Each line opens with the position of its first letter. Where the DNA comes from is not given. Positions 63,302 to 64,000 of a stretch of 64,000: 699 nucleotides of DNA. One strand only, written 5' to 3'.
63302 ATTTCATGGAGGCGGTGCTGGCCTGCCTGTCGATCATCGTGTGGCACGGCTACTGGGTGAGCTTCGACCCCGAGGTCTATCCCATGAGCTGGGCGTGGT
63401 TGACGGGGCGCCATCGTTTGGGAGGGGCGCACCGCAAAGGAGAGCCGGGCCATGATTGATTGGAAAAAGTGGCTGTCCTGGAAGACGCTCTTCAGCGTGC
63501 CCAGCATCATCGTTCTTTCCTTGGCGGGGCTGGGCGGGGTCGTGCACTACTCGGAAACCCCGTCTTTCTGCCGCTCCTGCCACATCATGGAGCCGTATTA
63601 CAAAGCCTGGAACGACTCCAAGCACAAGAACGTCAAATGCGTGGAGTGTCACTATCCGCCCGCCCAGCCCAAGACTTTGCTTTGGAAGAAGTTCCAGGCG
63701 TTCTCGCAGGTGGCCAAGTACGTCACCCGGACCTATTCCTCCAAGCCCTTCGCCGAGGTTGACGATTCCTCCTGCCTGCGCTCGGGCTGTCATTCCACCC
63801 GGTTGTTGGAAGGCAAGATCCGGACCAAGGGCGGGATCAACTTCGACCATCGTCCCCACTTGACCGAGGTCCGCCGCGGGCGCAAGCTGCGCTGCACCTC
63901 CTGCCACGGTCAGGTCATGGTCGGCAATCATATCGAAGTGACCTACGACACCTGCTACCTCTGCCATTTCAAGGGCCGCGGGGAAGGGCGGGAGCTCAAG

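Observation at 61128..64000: Respiratory multiheme cytochrome module: triheme lipoprotein, CbcL-like decaheme-c/dihaem-b fusion, NapC/NirT quinol dehydrogenase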

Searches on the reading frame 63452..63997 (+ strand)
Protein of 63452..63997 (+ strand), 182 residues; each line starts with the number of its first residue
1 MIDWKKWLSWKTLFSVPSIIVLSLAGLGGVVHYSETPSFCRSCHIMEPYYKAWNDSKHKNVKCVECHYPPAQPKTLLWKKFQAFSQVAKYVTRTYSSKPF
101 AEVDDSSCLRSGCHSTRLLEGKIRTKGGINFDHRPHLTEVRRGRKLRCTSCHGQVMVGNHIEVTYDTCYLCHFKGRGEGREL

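Call 4: search_protein_families(library=pfam, proteins=[window:63452-63997:+], max_evalue=0.01)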
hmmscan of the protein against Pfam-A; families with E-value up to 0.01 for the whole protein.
window:63452-63997:+ (182 aa): 5 families
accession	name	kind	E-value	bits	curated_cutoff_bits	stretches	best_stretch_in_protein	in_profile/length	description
PF03264.19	Cytochrom_NNT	-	1.3e-10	41.7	24.1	1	18-97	17-101/174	NapC/NirT cytochrome c family, N-terminal region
PF02085.21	Cytochrom_CIII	-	1.3e-05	25.9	22.9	0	123-174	15-55/101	Class III cytochrome C family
PF22113.1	Mtrc-MtrF_II-IV_dom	-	3.6e-05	23.8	30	0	147-177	8-40/176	Outer membrane cytochrome MtrC/MtrF-like, domains II/IV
PF14537.11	Cytochrom_c3_2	-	4.9e-05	24.1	25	0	145-173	6-34/79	Cytochrome c3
PF13435.11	Cytochrome_C554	-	0.0029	18.9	20.8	0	62-153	1-84/84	Cytochrome c554 and c-prime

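Call 5: search_protein_families(library=ncbifam, proteins=[window:63452-63997:+], max_evalue=0.01)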
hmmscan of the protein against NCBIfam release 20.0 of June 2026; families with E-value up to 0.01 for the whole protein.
window:63452-63997:+ (182 aa): 6 families
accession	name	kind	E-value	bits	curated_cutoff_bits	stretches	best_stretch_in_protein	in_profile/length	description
TIGR03153.1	cytochr_NrfH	equivalog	2.3e-19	69.8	134.2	1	18-155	9-136/138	cytochrome c nitrite reductase small subunit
NF011606.0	PRK15032.1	equivalog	1.9e-05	24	455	1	31-85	39-98/390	pentaheme c-type cytochrome TorC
TIGR02162.1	torC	equivalog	6.1e-05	22.4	478.2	1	22-96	29-109/387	pentaheme c-type cytochrome TorC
NF051471.1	cytcCgr1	equivalog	0.00012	21.8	340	0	19-57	16-55/204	cytochrome c-type protein Cgr1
TIGR02161.1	napC_nirT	subfamily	0.0028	17.6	310.6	1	21-88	29-102/185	periplasmic nitrate (or nitrite) reductase c-type cytochrome, NapC/NirT family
TIGR03508.1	decahem_SO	subfamily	0.0036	16.8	192.2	0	34-172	67-196/258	DmsE family decaheme c-type cytochrome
